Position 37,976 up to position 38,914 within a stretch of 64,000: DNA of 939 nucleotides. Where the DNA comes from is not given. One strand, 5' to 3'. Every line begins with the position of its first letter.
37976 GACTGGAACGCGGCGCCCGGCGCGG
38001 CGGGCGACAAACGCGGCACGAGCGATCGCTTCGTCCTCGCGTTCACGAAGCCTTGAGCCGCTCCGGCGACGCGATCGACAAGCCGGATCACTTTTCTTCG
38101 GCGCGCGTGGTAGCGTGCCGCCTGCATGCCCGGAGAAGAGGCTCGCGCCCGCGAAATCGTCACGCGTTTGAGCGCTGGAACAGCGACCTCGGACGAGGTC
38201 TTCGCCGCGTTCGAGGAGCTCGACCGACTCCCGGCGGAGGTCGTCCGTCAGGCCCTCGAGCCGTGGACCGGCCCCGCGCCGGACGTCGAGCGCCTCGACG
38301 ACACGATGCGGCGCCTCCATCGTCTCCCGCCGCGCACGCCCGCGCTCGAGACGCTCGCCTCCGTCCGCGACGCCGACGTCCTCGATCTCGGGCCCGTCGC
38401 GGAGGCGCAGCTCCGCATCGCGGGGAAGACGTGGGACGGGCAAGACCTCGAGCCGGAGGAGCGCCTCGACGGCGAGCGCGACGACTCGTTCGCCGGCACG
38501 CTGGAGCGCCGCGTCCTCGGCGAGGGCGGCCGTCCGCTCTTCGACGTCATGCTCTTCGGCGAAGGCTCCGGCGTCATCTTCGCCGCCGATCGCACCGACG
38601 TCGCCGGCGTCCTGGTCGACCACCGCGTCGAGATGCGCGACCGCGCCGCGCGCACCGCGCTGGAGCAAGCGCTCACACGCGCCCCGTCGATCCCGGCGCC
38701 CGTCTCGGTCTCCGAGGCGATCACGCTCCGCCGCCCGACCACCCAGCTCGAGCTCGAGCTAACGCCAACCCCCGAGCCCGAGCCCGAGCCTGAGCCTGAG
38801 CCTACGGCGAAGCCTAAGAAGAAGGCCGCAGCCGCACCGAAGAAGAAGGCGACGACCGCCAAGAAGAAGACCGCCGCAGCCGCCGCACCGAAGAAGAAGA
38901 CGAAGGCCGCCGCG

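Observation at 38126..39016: Protein with a eukaryotic histone-H1-like AKKK/PKKK tail preceded by a (PE)n spacer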

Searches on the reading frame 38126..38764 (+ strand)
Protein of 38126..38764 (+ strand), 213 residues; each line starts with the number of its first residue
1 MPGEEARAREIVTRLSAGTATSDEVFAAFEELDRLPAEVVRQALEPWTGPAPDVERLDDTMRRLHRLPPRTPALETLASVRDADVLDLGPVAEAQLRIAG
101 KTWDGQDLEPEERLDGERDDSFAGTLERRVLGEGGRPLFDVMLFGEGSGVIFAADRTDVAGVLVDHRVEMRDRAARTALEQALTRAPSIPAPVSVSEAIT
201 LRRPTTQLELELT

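Call 6: find_homologous_proteins(query=window:38126-38764:+, max_evalue=0.01)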
Query seq(213 aa) (213 aa): 111 proteins with E <= 0.01 among 3012 candidates.
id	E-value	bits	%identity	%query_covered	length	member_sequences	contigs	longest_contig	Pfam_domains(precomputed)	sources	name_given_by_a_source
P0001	6.5e-120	416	99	93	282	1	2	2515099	-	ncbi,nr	ncbi:MAG: hypothetical protein KIT84_19305 [Labilithrix sp.]|nr:hypothetical protein [Labilithrix sp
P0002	2.7e-83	297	75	88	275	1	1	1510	-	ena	-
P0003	5.0e-81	289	74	89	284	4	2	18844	-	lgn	-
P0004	8.0e-81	289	69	99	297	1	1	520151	-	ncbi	ncbi:MAG: hypothetical protein U0270_21395 [Labilithrix sp.]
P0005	3.6e-80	286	69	99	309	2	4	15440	-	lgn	-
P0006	5.6e-80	286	73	88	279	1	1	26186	-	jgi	jgi:hypothetical protein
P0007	2.8e-79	283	70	87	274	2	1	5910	-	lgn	-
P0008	5.2e-79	283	71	91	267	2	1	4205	-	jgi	jgi:hypothetical protein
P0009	1.1e-78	282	73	86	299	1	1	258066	-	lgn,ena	-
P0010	1.8e-76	274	71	88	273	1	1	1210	-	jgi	jgi:hypothetical protein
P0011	5.1e-74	266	66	100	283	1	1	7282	-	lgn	-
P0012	8.7e-71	256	65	92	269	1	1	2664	-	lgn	-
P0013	6.0e-67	243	66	86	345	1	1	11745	-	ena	-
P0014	7.0e-65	237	64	86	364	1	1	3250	-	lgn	-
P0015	1.2e-64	236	60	90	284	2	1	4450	-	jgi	jgi:hypothetical protein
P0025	1.8e-54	202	61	86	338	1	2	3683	PF07382.17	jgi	jgi:hypothetical protein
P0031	2.7e-53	199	56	89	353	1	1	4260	PF07382.17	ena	-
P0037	6.8e-53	197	58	82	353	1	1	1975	PF07382.17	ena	-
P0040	2.6e-52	195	56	86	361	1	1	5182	PF07382.17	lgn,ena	-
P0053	2.2e-50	189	53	90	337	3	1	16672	PF07382.17,PF02095.22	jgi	jgi:hypothetical protein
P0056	1.1e-49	187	58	78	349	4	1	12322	PF07382.17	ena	-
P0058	1.5e-49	186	56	84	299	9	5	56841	PF07382.17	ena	-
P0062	6.9e-49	184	56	83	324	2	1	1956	PF07382.17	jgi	jgi:hypothetical protein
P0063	1.2e-48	183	54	91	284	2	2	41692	PF07382.17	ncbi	-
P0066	3.0e-48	182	55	82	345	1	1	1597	PF07382.17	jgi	jgi:hypothetical protein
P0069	1.2e-47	180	54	83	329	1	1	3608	PF07382.17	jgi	jgi:hypothetical protein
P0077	1.4e-45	173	52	95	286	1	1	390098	-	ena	-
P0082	1.2e-44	170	50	92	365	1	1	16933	PF07382.17,PF02095.22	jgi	jgi:hypothetical protein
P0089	9.1e-44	168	48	83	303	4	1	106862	-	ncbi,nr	ncbi:MAG: hypothetical protein IPG50_31635 [Myxococcales bacterium]|nr:hypothetical protein [Myxococ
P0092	1.6e-43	167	53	83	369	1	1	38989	PF07382.17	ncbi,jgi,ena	jgi:hypothetical protein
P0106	2.8e-35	140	49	85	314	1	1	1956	PF07382.17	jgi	jgi:hypothetical protein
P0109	2.8e-30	124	61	46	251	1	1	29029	PF07382.17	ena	-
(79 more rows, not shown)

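Call 12: search_solved_structures(query=A1, max_evalue=10)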
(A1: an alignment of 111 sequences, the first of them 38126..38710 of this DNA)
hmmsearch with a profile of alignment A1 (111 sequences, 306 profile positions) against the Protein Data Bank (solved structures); distinct sequences matched with E-value up to 10: 6.
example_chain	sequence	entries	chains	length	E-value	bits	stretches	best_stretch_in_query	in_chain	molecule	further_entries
5v7q_S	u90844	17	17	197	0.073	15.6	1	220-294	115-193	50S ribosomal protein L22 | Large ribosomal subunit protein uL22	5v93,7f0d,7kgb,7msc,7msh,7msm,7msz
3jcs_h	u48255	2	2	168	0.72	12.3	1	231-282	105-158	ribosomal protein L34e | eL34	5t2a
8a3w_h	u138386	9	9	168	1.1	11.7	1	231-282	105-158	Putative 60S ribosomal protein L34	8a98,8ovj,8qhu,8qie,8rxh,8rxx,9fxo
7v4t_C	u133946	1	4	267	3.3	10.1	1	215-293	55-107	Capsid protein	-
7fd2_C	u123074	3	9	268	4.5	9.7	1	215-292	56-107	capsid protein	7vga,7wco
7lv8_C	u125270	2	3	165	4.9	9.6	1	243-285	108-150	Histone doublet Beta-Alpha (Alpha)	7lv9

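Call 14: find_encoding_contigs(protein=P0004, flank=6000, max_places=2)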
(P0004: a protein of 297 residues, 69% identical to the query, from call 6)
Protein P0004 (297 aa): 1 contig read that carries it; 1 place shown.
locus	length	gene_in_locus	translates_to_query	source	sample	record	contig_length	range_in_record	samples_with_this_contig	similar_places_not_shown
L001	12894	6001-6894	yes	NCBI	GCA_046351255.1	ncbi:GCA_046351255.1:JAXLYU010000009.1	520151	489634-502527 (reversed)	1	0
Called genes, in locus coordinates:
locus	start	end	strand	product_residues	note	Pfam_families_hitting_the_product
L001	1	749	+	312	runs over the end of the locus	PF01073:3Beta_HSD, PF01370:Epimerase, PF04321:RmlD_sub_bind, PF13460:NAD_binding_10 (weak), PF16363:GDP_Man_Dehyd, PF02719:Polysacc_synt_2, PF07993:NAD_binding_4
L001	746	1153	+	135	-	PF01152:Bac_globin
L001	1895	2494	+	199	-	PF02082:Rrf2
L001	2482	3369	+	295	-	PF00890:FAD_binding_2 (faint), PF07992:Pyr_redox_2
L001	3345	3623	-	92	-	-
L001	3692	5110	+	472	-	-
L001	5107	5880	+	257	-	-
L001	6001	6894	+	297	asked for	-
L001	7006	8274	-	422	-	PF00012:HSP70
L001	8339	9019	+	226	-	PF05728:UPF0227, PF12697:Abhydrolase_6, PF00561:Abhydrolase_1 (faint), PF12146:Hydrolase_4 (weak)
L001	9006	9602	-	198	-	PF00574:CLP_protease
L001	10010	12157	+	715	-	PF03572:Peptidase_S41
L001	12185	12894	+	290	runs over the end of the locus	PF02558:ApbA, PF08546:ApbA_C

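Call 15: find_encoding_contigs(protein=P0077, flank=6000, max_places=2)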
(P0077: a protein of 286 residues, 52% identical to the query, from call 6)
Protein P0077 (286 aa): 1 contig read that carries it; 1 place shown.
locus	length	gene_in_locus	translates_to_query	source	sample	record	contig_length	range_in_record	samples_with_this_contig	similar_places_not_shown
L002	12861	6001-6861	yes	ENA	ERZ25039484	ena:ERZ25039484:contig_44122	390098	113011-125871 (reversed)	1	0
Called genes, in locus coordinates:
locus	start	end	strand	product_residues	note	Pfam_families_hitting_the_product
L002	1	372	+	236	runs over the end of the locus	PF03795:YCII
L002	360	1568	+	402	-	PF04542:Sigma70_r2, PF08281:Sigma70_r4_2, PF20239:DUF6596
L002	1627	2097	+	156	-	PF08327:AHSA1 (weak)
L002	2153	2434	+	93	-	-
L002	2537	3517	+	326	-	PF12697:Abhydrolase_6 (weak), PF00561:Abhydrolase_1 (weak), PF02230:Abhydrolase_2 (weak), PF12146:Hydrolase_4 (weak)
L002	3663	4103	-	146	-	-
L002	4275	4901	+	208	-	PF01161:PBP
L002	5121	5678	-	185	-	PF02798:GST_N, PF13409:GST_N_2, PF13417:GST_N_3, PF00043:GST_C, PF13410:GST_C_2, PF14497:GST_C_3 (weak)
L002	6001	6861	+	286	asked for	-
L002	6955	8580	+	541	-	-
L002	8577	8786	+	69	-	-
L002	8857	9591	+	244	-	-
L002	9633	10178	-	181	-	PF00291:PALP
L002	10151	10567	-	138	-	PF00291:PALP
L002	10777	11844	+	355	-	-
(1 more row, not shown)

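Call 16: find_encoding_contigs(protein=P0089, flank=6000, max_places=2)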
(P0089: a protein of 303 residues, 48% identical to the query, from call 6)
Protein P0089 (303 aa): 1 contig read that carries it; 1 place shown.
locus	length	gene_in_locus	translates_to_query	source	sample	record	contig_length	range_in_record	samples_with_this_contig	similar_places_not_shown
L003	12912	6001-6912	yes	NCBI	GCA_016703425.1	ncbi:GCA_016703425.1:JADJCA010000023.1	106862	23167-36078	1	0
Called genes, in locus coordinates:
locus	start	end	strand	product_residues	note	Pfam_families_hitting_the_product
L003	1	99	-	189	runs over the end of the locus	-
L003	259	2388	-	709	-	PF00009:GTP_EFTU, PF03144:GTP_EFTU_D2, PF22042:EF-G_D2, PF14492:EFG_III, PF16658:RF3_C, PF03764:EFG_IV, PF00679:EFG_C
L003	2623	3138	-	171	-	-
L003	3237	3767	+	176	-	-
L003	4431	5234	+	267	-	-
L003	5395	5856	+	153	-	-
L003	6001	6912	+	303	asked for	-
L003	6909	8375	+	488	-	PF13431:TPR_17 (faint), PF07719:TPR_2 (faint)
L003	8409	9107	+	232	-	PF20772:TACO1_YebC_N, PF01709:Transcrip_reg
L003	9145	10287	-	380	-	-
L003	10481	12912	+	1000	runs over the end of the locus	PF00069:Pkinase, PF07714:PK_Tyr_Ser-Thr, PF13191:AAA_16 (weak), PF20703:nSTAND1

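Call 20: predict_structure(alignment_id=A1)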
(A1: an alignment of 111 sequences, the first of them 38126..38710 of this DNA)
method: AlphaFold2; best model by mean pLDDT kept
length: 195 residues; sequences in the alignment: 111
mean_pLDDT: 93.4   pTM: 0.77
mean pLDDT of the five models: 93.4, 93.3, 92.7, 92.6, 92.3
residues with pLDDT >= 90: 164; 70-90: 23; 50-70: 7; < 50: 1
segments of 3 or more residues with pLDDT < 50: none
pLDDT, mean of each block of 10 residues (from residue 1): 90 96 97 97 91 83 90 96 98 98 98 95 97 97 96 98 98 96 82 58
secondary structure, 60 per line:
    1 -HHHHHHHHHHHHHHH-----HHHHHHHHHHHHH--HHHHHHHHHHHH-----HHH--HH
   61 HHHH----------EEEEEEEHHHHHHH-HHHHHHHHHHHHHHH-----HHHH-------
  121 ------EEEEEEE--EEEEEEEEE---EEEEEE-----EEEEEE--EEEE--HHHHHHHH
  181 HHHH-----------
elements in order: H2-16 H22-34 H37-48 H59-64 E75-81 H82-88 H90-104 H110-113 E127-133 E136-144 E148-153 E159-164 E167-170 H173-184

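Call 33: fold_search(model_id=the predicted structure, library=pdb)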
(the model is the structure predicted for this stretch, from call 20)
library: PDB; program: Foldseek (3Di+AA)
matches with E <= 10: 514; with E <= 0.001: 0
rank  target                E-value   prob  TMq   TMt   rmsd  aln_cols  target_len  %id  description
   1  5hmn_B                2.4e-01  0.28  0.25  0.29   8.8       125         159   13  Crystal structure of an aminoglycoside acetyltransferase HMB0005 from an uncultured soil metagenomic sample, unknown a (released 2016-02-17)
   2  5jq4_B                2.4e-01  0.16  0.16  0.19   7.6        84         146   13  Structure of a GNAT acetyltransferase SACOL1063 from Staphylococcus aureus (released 2016-06-29)
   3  5hmn_A                2.9e-01  0.25  0.24  0.29   7.3       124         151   16  Crystal structure of an aminoglycoside acetyltransferase HMB0005 from an uncultured soil metagenomic sample, unknown a (released 2016-02-17)
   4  1xf8                  4.1e-01  0.23  0.24  0.16  10.0       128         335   14  Crystal Structure of Weissella viridescens FemX (Y254F) Mutant (released 2005-05-31)
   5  4wac                  4.1e-01  0.16  0.17  0.08  11.2        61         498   15  Crystal Structure of TarM (released 2015-02-25)
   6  5hmn_C                4.7e-01  0.21  0.25  0.30   7.1       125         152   14  Crystal structure of an aminoglycoside acetyltransferase HMB0005 from an uncultured soil metagenomic sample, unknown a (released 2016-02-17)
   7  3i9s_B                6.2e-01  0.15  0.23  0.26   8.5       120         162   14  Structure from the mobile metagenome of V.cholerae. Integron cassette protein VCH_CASS6 (released 2009-08-11)
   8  5f46_B                6.6e-01  0.15  0.24  0.28  12.1       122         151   10  Crystal structure of an aminoglycoside acetyltransferase meta-AAC0020 from an uncultured soil metagenomic sample, apoe (released 2015-12-16)
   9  4x7r_A                7.0e-01  0.13  0.16  0.07  11.0        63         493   13  Crystal structure of S. aureus TarM G117R mutant in complex with Fondaparinux, alpha-GlcNAc-glycerol and UDP (released 2015-02-25)
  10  5trm_H                7.5e-01  0.15  0.18  0.21   5.5        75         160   13  Crystal structure of human GCN5 histone acetyltransferase domain (released 2017-12-06)
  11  3i9s_A                7.9e-01  0.14  0.20  0.23   8.1        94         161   15  Structure from the mobile metagenome of V.cholerae. Integron cassette protein VCH_CASS6 (released 2009-08-11)
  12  4x7p_A                8.4e-01  0.15  0.16  0.07   4.1        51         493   12  Crystal structure of apo S. aureus TarM (released 2015-02-18)
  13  5trl_G                8.4e-01  0.13  0.18  0.21   6.8        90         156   14  Crystal structure of human GCN5 histone acetyltransferase domain (released 2017-12-06)
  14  8h65_E                8.4e-01  0.11  0.17  0.20   7.2        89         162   13  Crystal structure of human GCN5 histone acetyltransferase domain bound with butyryl-CoA (released 2023-05-03)
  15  1xe4                  8.4e-01  0.11  0.23  0.15  11.9       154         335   13  Crystal Structure of Weissella viridescens FemX (K36M) Mutant (released 2005-05-31)
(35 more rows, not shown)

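Call 35: search_protein_representatives(alignment_id=A2)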
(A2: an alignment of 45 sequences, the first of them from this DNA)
Query: 45 sequences, 184 profile positions. Proteins with E-value up to 0.001 (for the whole library): 374; up to 1e-10: 186; up to 1e-30: 51. The best 150 are listed.
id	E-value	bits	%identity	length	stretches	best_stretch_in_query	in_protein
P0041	1.8e-88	311.1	-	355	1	1-183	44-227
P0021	1.3e-83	295.3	-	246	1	2-183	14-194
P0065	1.4e-82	291.8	-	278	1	2-183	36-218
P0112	1.4e-81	288.6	-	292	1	1-183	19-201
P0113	6.7e-80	283.1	-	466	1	1-183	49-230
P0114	1.1e-79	282.5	-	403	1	1-183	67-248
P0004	2.3e-79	281.4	-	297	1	1-182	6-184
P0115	5.5e-79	280.2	-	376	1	1-183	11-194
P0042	7.5e-79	279.7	-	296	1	1-183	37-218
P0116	5.1e-78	277.0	-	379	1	2-183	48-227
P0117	5.5e-78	276.9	-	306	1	3-183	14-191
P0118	9.6e-78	276.1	-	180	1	3-181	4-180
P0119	6.8e-77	273.3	-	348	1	1-183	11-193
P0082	4.7e-72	257.6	-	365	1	1-183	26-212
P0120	9.3e-72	256.6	-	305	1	1-183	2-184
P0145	3.3e-28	114.7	-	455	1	36-183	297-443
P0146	3.3e-28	114.6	-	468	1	57-182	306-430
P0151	4.9e-24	101.0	-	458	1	32-181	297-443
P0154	9.1e-23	96.9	-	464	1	54-182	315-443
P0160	5.2e-21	91.2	-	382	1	2-183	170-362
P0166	3.1e-20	88.6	-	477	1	52-183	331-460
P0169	4.1e-19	85.0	-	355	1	21-183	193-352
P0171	8.6e-19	83.9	-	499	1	64-183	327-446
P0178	4.8e-18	81.5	-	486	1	34-183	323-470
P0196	4.3e-16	75.1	-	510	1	58-179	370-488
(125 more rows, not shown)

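Call 36: search_protein_families(library=pfam, proteins=[P0145, P0146, P0151, P0154, P0166, P0171, P0178, P0196, P0160, P0169], max_evalue=0.01)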
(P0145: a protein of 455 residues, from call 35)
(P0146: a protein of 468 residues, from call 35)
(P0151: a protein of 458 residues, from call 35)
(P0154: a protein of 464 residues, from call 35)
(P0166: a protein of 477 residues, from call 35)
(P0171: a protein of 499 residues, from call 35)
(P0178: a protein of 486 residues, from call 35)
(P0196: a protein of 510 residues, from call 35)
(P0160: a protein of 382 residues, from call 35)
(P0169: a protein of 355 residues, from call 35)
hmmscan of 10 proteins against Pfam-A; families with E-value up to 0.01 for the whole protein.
P0145 (455 aa): 1 family
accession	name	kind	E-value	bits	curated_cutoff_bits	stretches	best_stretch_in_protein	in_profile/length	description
PF21197.3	PgaA_barrel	-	0.0013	18.4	27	1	122-172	72-126/294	PgaA membrane beta barrel domain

P0146 (468 aa): 0 families

P0151 (458 aa): 0 families

P0154 (464 aa): 0 families

P0166 (477 aa): 0 families

P0171 (499 aa): 1 family
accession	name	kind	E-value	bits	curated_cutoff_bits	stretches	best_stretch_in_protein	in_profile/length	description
PF07382.16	HC2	-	2.5e-07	31.4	40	1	450-499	84-134/194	Histone H1-like nucleoprotein HC2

P0178 (486 aa): 0 families

P0196 (510 aa): 0 families

P0160 (382 aa): 0 families

P0169 (355 aa): 0 families

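Call 39: find_related_loci(query=A2, collection=genome_contigs, flank=6000)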
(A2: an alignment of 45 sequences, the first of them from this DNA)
Query A2 (181 aa) in genome_contigs; peptide patterns used: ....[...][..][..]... (x = any residue, [..] = any of these).
88 stretches matched a pattern; 10 encode a relative of the query (tblastn E <= 1e-3); 10 distinct loci.
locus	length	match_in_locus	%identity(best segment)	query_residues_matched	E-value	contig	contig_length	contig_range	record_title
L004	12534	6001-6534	72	1-178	1e-81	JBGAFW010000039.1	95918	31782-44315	MAG: Labilithrix sp. isolate MAG_MBR_H125.011 MBRH125-11_opera_contig_1060, whole genome shotgun sequence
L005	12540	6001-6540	76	1-180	1e-82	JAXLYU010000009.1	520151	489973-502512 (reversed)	MAG: Labilithrix sp. isolate STL-MYX21 C4.7.fa-9, whole genome shotgun sequence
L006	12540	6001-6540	63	1-178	3e-66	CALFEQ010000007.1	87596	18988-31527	MAG TPA_asm: uncultured Myxococcales bacterium isolate SRR5251193_bin.130_CONCOCT_v1.1_MAG genome assembly, contig: ERZ7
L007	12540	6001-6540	57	2-180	2e-57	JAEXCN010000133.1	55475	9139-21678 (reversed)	MAG: Proteobacteria bacterium isolate OH_HBB_116 k127_1103252, whole genome shotgun sequence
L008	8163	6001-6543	56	2-180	2e-56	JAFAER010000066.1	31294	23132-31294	MAG: Proteobacteria bacterium isolate OH_SBlB_141 k127_110255, whole genome shotgun sequence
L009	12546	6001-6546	57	1-178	5e-56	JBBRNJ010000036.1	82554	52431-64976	MAG: Polyangiales bacterium isolate La1_metabat2.153 LA1C_B2.153_k141_832389L_82554_cov_15.0049, whole genome shotgun se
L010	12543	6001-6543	55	2-178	3e-55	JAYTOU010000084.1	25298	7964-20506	MAG: Myxococcales bacterium isolate GFS_4219 GFS_4219_83, whole genome shotgun sequence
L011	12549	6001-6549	55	1-179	3e-54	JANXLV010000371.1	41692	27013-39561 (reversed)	MAG: Myxococcales bacterium isolate 336R_concoct_307_sub 336R_k141_1278783, whole genome shotgun sequence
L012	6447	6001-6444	58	6-149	8e-46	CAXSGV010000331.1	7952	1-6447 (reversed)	MAG: uncultured Polyangiaceae bacterium isolate private_X16_metawrap_bin.20 genome assembly, contig: private_X16_metawra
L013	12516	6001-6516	53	10-178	5e-44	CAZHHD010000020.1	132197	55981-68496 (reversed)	MAG TPA_asm: uncultured Polyangiaceae bacterium isolate binchicken_co284_183 genome assembly, contig: NODE_237_length_13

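Call 40: find_encoding_contigs(protein=P0146, flank=5000, max_places=3)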
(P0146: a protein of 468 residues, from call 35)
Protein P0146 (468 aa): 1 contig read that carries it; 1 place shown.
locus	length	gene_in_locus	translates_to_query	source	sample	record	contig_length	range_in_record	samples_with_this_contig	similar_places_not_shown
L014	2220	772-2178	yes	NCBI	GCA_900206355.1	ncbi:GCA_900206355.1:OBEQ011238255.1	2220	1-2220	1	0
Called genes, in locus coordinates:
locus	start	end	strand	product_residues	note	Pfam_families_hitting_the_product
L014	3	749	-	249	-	?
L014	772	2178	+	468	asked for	-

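Call 41: find_encoding_contigs(protein=P0151, flank=5000, max_places=3)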
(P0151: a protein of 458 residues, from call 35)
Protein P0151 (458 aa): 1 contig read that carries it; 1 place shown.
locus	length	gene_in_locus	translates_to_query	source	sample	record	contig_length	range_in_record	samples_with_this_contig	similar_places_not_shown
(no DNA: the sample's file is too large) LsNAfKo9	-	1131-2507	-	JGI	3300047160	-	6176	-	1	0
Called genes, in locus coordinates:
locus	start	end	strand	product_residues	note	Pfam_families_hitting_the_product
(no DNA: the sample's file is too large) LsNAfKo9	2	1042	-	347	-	?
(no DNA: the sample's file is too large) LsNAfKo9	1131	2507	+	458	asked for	-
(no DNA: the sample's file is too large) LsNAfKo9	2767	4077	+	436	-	PF00067:p450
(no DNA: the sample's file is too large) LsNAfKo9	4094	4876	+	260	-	PF01841:Transglut_core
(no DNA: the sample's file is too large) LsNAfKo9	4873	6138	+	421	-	PF02441:Flavoprotein, PF04127:DFP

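Call 43: find_homologous_proteins(query=P0145, max_evalue=0.001)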
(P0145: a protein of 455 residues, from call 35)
Query P0145 (455 aa): 4 proteins with E <= 0.001 among 8000 candidates.
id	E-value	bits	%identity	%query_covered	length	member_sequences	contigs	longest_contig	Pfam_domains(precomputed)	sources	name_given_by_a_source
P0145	4.4e-293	990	100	100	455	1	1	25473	-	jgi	jgi:hypothetical protein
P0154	4.4e-114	400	48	98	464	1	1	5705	-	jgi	jgi:hypothetical protein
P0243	6.2e-38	149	32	90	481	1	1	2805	-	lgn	-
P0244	1.8e-28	118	37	62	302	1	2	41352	-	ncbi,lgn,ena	-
